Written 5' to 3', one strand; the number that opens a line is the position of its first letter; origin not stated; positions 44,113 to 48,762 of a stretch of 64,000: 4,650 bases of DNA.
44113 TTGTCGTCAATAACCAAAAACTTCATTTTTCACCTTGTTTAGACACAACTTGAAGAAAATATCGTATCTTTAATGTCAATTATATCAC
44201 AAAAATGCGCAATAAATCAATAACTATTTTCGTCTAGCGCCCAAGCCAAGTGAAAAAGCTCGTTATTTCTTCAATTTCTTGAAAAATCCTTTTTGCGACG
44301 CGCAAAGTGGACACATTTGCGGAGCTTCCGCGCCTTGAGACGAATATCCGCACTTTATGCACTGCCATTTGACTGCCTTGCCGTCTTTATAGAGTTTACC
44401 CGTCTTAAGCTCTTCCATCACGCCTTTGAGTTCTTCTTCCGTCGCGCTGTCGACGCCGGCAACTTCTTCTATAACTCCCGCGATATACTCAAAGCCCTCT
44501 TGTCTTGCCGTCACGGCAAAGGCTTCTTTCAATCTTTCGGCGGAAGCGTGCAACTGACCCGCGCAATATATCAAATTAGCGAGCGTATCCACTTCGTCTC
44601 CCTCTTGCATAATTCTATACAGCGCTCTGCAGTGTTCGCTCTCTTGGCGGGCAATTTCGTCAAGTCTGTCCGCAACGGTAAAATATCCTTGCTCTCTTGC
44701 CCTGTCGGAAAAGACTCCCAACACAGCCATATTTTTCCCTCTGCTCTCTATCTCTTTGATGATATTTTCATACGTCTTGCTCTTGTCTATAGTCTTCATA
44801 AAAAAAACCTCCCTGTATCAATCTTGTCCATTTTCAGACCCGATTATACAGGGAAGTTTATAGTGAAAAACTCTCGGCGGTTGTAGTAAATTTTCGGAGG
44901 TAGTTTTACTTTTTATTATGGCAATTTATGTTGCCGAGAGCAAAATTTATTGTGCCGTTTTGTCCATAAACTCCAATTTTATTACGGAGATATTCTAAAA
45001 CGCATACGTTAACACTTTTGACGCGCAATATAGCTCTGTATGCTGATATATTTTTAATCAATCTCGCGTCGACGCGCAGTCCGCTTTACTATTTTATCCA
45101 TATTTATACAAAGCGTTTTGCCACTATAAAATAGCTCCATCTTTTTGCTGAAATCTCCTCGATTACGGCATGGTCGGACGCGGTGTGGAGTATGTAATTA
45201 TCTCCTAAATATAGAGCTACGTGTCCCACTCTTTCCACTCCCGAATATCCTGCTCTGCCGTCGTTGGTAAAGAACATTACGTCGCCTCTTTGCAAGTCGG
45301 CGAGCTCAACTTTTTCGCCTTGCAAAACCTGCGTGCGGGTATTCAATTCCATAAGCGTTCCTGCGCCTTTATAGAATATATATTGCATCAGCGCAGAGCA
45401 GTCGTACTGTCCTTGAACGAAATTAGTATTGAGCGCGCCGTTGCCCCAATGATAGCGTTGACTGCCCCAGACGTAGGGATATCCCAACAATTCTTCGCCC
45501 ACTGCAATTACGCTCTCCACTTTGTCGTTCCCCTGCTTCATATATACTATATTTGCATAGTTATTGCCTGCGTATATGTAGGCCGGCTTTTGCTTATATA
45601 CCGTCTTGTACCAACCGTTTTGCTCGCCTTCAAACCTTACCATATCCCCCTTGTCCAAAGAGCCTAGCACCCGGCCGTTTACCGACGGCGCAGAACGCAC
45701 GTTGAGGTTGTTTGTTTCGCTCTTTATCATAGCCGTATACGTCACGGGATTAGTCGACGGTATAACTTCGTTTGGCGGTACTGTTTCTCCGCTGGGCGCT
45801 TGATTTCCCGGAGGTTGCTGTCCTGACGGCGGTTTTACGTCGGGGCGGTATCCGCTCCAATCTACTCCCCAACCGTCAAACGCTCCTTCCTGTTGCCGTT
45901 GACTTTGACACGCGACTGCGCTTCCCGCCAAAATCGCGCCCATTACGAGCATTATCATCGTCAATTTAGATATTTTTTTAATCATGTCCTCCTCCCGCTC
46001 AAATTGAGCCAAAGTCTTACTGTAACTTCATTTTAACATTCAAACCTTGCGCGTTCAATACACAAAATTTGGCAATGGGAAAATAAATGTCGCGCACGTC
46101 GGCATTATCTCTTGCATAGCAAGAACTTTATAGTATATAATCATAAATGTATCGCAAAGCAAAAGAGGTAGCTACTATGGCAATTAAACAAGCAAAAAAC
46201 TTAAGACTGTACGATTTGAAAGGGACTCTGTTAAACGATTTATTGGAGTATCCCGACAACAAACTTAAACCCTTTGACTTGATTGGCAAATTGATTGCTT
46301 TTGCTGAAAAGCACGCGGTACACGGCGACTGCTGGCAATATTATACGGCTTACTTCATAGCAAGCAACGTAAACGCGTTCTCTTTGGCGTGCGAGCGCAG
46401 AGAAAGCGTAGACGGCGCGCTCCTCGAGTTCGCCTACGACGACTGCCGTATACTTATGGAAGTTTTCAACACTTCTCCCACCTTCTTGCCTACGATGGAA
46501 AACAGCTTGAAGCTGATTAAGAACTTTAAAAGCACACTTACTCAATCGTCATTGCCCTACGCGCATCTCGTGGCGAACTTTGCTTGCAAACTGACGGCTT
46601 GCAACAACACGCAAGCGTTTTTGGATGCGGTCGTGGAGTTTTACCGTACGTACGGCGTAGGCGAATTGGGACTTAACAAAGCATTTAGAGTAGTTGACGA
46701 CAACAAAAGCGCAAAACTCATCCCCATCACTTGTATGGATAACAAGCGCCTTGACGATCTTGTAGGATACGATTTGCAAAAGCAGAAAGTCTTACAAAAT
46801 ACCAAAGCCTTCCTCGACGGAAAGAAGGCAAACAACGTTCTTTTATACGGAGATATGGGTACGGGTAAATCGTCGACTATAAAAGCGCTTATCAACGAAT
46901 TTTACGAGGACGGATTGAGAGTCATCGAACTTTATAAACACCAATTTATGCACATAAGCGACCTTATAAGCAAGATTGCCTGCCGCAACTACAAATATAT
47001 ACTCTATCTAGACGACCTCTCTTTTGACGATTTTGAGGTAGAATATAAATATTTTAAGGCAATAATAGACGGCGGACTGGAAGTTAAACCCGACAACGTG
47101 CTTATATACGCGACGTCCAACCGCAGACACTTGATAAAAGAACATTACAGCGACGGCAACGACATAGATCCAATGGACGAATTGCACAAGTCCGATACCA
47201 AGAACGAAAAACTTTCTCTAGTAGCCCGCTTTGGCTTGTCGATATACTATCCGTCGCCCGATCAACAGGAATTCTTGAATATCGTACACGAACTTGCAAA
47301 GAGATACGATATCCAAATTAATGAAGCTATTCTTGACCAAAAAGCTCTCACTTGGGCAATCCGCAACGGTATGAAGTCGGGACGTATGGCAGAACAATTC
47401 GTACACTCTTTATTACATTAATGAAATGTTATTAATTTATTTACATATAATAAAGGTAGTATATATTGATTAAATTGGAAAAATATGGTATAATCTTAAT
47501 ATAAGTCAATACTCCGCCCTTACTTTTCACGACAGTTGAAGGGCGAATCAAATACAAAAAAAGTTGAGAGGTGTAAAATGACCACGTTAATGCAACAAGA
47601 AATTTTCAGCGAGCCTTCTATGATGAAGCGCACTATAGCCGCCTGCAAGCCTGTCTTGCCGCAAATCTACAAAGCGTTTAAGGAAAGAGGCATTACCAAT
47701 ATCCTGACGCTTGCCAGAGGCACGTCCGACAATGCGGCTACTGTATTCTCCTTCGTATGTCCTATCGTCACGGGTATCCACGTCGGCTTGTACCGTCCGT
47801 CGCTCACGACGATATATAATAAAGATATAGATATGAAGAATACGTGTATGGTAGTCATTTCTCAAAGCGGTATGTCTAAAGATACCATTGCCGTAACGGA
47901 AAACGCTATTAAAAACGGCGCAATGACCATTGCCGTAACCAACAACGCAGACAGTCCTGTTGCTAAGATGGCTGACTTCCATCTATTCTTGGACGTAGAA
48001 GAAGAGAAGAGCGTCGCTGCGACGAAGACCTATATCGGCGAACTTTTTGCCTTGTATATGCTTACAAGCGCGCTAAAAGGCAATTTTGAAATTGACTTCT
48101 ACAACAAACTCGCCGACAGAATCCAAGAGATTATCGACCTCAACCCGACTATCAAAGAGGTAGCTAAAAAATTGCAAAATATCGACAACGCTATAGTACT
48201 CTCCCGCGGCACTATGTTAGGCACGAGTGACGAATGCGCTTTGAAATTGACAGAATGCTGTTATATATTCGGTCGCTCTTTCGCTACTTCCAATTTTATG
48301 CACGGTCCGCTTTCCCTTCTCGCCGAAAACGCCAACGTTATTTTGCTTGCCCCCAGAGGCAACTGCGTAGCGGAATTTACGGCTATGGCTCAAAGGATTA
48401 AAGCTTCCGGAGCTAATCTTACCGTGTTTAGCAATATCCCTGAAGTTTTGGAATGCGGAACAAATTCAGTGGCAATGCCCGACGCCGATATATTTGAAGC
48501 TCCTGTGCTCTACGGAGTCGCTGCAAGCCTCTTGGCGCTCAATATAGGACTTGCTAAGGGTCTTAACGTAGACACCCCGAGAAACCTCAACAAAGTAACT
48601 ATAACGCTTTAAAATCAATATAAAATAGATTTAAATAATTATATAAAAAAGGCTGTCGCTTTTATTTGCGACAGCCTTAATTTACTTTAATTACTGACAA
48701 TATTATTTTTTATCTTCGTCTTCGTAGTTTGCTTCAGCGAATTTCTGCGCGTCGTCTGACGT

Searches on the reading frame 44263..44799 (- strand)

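Call 63: search_protein_families(library=pfam, proteins=[window:44263-44799:-], max_evalue=0.001)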
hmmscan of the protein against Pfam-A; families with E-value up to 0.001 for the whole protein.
window:44263-44799:- (178 aa): 3 families
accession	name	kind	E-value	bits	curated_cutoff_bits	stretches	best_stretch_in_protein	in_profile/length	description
PF21349.2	RUBY_RBDX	-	3.4e-08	33.2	26.5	1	145-174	1-30/30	Rubrerythrin, rubredoxin-like domain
PF02915.23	Rubrerythrin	-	8.6e-06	26.6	22.8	0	30-68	20-57/137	Rubrerythrin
PF23458.2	DUF7130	-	0.00024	21.4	35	1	106-170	17-80/89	Domain of unknown function (DUF7130)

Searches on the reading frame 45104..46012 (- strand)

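Call 63: search_protein_families(library=pfam, proteins=[window:45104-46012:-], max_evalue=0.001)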
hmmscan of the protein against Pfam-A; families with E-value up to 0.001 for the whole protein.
window:45104-46012:- (302 aa): 2 families
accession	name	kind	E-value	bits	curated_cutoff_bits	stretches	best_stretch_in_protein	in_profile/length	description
PF00877.26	NLPC_P60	-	1.2e-17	64.2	23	1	178-297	2-101/105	NlpC/P60 family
PF08239.17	SH3_3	-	7.8e-11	42.4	27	1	102-148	2-50/54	Bacterial SH3 domain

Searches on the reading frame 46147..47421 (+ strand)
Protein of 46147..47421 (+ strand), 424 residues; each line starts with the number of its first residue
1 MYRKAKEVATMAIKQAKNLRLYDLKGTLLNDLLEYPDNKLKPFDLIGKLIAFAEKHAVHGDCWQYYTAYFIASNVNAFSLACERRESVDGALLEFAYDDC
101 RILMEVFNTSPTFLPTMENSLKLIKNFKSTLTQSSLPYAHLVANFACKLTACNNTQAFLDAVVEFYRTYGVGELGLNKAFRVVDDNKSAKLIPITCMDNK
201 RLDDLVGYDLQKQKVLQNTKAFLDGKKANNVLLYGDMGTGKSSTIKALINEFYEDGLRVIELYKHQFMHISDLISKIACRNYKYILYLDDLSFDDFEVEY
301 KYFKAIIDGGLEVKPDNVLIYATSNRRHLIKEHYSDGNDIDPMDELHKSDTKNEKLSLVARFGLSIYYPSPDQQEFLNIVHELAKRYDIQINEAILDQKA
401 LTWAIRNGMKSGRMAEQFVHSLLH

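Call 63: search_protein_families(library=pfam, proteins=[window:46147-47421:+], max_evalue=0.001)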
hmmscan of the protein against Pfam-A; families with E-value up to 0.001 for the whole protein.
window:46147-47421:+ (424 aa): 6 families
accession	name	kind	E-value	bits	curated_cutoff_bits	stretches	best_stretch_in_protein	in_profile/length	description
PF05673.19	DUF815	-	5.2e-89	298.1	23.8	1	178-422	4-245/249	Protein of unknown function (DUF815)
PF13191.12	AAA_16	-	8.7e-06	26.8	32.6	1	222-279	19-75/167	AAA ATPase domain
PF06309.17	Torsin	-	1.8e-05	25.3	27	1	203-284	25-107/127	Torsin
PF20720.3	nSTAND3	-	1.9e-05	24.9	27.2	1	226-291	15-74/155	Novel STAND NTPase 3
PF00004.35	AAA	-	0.00018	22.4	21.2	1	231-290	1-65/131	ATPase family associated with various cellular activities (AAA)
PF12775.13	AAA_7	-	0.0006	19.8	25.8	0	227-257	32-62/181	P-loop containing dynein motor region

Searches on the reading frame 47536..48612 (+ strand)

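Call 63: search_protein_families(library=pfam, proteins=[window:47536-48612:+], max_evalue=0.001)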
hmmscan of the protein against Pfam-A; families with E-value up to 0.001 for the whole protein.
window:47536-48612:+ (358 aa): 1 family
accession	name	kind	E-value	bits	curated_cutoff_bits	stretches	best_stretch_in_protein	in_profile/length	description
PF01380.27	SIS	-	1.1e-21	77.5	25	1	55-178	7-130/131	SIS domain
